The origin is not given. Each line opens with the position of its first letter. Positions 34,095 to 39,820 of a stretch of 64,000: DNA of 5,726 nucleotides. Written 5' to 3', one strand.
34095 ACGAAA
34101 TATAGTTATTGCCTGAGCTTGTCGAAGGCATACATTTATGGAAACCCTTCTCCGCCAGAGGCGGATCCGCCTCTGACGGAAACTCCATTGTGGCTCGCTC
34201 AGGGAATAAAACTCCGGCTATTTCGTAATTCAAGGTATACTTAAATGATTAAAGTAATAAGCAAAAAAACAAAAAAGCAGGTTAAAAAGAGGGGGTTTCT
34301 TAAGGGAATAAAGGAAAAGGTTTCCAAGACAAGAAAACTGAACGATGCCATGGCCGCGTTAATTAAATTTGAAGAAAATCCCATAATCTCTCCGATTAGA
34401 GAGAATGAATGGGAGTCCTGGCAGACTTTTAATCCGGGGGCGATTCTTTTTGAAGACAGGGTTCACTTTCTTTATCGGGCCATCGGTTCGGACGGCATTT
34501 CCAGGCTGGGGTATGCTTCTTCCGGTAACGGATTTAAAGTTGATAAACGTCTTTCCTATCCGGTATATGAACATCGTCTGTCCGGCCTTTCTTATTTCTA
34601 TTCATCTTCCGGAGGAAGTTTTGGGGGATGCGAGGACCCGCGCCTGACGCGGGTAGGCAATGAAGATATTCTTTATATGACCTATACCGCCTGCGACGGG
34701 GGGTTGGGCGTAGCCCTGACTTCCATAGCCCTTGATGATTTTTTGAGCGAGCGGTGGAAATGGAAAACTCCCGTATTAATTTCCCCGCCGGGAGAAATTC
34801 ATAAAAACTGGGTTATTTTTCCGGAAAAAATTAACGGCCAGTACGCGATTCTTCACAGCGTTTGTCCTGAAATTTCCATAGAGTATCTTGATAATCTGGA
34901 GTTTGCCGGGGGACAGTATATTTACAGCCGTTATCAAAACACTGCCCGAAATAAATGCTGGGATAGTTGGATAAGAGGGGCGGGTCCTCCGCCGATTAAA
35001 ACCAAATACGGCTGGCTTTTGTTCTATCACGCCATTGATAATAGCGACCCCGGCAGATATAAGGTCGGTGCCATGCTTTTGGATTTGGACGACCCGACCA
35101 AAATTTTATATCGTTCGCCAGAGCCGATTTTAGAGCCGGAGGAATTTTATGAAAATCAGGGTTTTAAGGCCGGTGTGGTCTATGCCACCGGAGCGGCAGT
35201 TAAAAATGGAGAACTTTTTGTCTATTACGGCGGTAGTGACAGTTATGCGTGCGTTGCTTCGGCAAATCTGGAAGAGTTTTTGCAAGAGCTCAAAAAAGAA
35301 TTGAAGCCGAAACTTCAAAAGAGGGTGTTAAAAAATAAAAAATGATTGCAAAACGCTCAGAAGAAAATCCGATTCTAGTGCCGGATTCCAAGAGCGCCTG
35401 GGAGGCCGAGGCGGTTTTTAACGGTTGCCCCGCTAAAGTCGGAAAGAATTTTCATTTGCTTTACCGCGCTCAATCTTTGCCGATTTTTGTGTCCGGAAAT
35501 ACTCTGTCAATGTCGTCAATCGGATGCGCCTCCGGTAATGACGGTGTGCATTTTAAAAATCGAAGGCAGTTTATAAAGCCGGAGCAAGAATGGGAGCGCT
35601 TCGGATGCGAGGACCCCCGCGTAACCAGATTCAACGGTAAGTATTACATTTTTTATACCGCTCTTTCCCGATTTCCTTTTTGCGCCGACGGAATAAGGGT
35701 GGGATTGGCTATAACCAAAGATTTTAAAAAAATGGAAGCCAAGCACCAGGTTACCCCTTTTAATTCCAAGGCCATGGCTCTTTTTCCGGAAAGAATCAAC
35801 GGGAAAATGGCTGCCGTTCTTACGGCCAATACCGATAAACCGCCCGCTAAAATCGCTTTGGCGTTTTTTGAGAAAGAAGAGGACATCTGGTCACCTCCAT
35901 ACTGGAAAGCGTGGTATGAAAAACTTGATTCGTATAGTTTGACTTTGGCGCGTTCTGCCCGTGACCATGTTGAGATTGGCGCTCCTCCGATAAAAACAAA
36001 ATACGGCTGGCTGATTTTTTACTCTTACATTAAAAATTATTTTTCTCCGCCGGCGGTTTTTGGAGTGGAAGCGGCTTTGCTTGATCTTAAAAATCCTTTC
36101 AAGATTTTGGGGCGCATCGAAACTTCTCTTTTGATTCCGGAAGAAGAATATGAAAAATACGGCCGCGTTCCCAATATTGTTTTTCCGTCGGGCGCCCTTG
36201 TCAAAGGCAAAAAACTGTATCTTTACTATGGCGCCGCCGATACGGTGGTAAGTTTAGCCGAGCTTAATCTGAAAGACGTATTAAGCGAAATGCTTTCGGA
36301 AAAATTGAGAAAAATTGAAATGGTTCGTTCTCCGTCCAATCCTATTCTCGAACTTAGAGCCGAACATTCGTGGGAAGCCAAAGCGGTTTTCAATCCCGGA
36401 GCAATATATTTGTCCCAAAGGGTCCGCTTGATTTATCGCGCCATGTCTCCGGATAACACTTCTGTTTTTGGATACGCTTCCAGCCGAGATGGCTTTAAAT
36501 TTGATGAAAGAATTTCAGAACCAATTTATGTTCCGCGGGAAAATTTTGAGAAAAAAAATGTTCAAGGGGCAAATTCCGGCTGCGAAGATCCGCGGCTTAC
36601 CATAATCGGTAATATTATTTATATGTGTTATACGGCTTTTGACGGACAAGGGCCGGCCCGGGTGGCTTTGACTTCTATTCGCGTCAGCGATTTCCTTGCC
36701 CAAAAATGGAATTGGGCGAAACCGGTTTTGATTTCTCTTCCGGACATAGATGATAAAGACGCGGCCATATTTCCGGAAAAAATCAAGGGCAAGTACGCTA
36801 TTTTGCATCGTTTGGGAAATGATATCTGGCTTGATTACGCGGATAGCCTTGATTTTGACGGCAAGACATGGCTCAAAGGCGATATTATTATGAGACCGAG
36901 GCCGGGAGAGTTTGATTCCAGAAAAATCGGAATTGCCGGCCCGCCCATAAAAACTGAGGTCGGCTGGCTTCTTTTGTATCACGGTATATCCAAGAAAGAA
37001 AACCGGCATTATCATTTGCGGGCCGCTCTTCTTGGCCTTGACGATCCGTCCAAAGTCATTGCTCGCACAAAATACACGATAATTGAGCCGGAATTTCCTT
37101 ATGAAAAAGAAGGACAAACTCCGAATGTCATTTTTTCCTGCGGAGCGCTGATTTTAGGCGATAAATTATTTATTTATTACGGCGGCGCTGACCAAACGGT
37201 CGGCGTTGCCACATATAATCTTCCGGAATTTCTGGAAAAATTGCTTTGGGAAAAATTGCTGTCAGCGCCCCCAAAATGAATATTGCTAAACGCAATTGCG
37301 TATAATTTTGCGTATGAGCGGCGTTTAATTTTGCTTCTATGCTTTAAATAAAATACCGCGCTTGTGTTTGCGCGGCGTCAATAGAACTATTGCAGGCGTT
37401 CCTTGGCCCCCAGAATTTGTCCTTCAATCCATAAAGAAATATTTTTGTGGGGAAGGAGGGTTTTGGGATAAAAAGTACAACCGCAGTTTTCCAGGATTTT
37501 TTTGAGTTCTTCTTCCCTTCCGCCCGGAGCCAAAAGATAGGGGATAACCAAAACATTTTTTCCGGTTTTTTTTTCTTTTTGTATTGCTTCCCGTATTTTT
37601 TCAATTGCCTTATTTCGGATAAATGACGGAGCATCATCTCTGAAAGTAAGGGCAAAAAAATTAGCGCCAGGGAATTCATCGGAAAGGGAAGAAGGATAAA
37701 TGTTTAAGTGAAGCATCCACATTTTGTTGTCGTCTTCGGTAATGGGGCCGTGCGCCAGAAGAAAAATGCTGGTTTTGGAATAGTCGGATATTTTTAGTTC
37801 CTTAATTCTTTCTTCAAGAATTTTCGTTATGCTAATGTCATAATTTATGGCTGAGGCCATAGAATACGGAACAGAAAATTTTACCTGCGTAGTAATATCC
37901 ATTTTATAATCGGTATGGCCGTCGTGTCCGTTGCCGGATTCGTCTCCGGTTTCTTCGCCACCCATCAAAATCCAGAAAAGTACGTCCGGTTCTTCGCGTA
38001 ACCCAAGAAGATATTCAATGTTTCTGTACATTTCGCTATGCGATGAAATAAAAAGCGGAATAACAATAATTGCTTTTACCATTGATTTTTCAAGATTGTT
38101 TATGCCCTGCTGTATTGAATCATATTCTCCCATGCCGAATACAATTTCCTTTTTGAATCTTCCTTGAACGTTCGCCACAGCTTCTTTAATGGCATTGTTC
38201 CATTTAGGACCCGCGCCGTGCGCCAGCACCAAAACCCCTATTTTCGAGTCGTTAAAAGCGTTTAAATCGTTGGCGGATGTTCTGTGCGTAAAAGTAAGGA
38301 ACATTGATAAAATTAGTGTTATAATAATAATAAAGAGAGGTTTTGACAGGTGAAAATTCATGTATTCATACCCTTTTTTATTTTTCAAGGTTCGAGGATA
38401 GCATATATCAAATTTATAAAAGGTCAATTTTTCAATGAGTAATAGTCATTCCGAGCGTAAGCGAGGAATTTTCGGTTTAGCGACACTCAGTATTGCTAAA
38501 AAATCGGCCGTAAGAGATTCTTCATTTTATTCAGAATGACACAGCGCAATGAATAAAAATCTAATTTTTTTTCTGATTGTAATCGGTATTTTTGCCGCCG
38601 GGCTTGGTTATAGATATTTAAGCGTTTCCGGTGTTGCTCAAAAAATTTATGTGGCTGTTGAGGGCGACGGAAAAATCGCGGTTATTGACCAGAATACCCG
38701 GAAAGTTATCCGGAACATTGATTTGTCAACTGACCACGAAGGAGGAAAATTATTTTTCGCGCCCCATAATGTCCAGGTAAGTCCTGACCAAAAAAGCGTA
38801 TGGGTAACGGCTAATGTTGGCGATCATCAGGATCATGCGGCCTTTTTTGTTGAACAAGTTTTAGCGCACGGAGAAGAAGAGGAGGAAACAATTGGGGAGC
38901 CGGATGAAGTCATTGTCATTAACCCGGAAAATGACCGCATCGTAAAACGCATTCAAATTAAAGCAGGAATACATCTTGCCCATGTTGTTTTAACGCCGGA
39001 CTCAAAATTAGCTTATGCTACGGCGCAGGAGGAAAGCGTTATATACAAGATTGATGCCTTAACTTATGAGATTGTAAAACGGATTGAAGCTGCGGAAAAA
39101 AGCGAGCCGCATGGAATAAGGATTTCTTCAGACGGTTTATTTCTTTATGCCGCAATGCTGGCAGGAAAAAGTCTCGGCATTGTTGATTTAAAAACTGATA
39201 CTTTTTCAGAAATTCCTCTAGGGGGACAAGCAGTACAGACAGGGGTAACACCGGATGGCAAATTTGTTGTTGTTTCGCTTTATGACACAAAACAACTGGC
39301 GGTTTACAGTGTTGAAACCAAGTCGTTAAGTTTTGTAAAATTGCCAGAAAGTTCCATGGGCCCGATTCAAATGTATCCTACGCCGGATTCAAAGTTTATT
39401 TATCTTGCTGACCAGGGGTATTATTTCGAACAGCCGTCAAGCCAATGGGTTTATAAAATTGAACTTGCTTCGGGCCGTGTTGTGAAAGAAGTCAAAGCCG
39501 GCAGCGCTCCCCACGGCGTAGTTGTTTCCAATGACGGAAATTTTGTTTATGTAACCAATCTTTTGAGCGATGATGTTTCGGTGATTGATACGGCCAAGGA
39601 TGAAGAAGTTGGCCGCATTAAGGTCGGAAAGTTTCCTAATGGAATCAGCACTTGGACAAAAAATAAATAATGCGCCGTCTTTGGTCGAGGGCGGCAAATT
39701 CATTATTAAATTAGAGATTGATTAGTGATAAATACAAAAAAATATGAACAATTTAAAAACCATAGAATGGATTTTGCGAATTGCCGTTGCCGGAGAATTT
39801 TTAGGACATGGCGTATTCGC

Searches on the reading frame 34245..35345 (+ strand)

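Call 38: search_protein_families(library=pfam, proteins=[window:34245-35345:+], max_evalue=0.0001)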
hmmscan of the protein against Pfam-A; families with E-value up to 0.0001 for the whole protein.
window:34245-35345:+ (366 aa): 1 family
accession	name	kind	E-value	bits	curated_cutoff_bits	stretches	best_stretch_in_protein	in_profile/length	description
PF04041.19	Glyco_hydro_130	-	1.5e-40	139.5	26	1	58-349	24-318/320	beta-1,4-mannooligosaccharide phosphorylase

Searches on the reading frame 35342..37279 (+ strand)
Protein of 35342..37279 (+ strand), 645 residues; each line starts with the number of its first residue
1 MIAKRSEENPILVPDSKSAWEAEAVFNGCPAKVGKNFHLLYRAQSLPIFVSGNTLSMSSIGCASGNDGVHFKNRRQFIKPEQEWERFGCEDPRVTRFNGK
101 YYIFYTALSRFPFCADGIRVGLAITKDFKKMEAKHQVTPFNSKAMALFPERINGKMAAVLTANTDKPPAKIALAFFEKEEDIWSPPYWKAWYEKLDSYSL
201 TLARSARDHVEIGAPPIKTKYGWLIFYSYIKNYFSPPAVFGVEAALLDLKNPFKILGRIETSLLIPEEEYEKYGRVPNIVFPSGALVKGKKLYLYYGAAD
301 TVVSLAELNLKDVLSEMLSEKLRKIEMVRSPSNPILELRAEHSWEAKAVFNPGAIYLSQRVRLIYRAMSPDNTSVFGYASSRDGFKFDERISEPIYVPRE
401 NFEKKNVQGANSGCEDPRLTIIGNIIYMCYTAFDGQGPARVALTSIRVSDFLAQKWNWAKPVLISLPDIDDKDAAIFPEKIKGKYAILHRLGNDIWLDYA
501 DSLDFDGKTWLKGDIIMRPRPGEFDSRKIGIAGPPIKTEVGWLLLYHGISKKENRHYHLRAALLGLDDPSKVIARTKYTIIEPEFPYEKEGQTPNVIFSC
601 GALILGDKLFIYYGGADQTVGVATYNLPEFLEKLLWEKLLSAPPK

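Call 38: search_protein_families(library=pfam, proteins=[window:35342-37279:+], max_evalue=0.0001)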
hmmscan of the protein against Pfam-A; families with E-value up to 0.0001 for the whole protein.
window:35342-37279:+ (645 aa): 1 family
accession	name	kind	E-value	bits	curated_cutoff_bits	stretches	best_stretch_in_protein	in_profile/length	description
PF04041.19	Glyco_hydro_130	-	7.6e-98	327.8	26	2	342-631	28-315/320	beta-1,4-mannooligosaccharide phosphorylase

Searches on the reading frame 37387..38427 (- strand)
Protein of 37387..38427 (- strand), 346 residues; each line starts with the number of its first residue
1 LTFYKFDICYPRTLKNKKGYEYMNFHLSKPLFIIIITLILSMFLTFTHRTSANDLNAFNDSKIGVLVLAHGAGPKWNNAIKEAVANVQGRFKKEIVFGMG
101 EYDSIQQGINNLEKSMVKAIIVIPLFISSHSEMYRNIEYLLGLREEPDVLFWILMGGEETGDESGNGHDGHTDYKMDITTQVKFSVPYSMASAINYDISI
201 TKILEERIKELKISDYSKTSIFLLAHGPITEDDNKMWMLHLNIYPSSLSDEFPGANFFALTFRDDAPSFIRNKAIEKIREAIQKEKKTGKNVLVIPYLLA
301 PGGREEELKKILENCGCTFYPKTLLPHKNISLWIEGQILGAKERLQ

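Call 38: search_protein_families(library=pfam, proteins=[window:37387-38427:-], max_evalue=0.0001)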
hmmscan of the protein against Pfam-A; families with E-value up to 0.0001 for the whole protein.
window:37387-38427:- (346 aa): 1 family
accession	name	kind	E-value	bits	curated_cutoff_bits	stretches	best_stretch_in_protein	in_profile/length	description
PF01903.22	CbiX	-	2.5e-07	31.4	22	0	74-141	6-76/106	CbiX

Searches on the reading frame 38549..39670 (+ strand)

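Call 38: search_protein_families(library=pfam, proteins=[window:38549-39670:+], max_evalue=0.0001)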
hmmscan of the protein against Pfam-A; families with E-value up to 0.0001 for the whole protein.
window:38549-39670:+ (373 aa): 6 families
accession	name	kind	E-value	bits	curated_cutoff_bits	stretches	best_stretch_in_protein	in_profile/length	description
PF21783.3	YNCE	-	1.6e-15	57.7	27.1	1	142-369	113-334/339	YNCE-like beta-propeller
PF10282.15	Lactonase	-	6.2e-13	49.1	21.7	0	278-349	252-321/344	Lactonase, 7-bladed beta-propeller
PF02239.22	Cytochrom_D1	-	2.4e-12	46.6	25.5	0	288-353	46-111/368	Cytochrome D1 heme domain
PF01731.26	Arylesterase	-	1e-07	32.5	21.3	0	270-350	6-85/86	Arylesterase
PF16819.11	DUF5074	-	1e-07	31.8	27.2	0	120-180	164-222/353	Domain of unknown function (DUF5074)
PF25174.1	Beta-prop_THOC3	-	7e-05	22.4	305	0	307-355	77-124/272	THOC3 beta-propeller domain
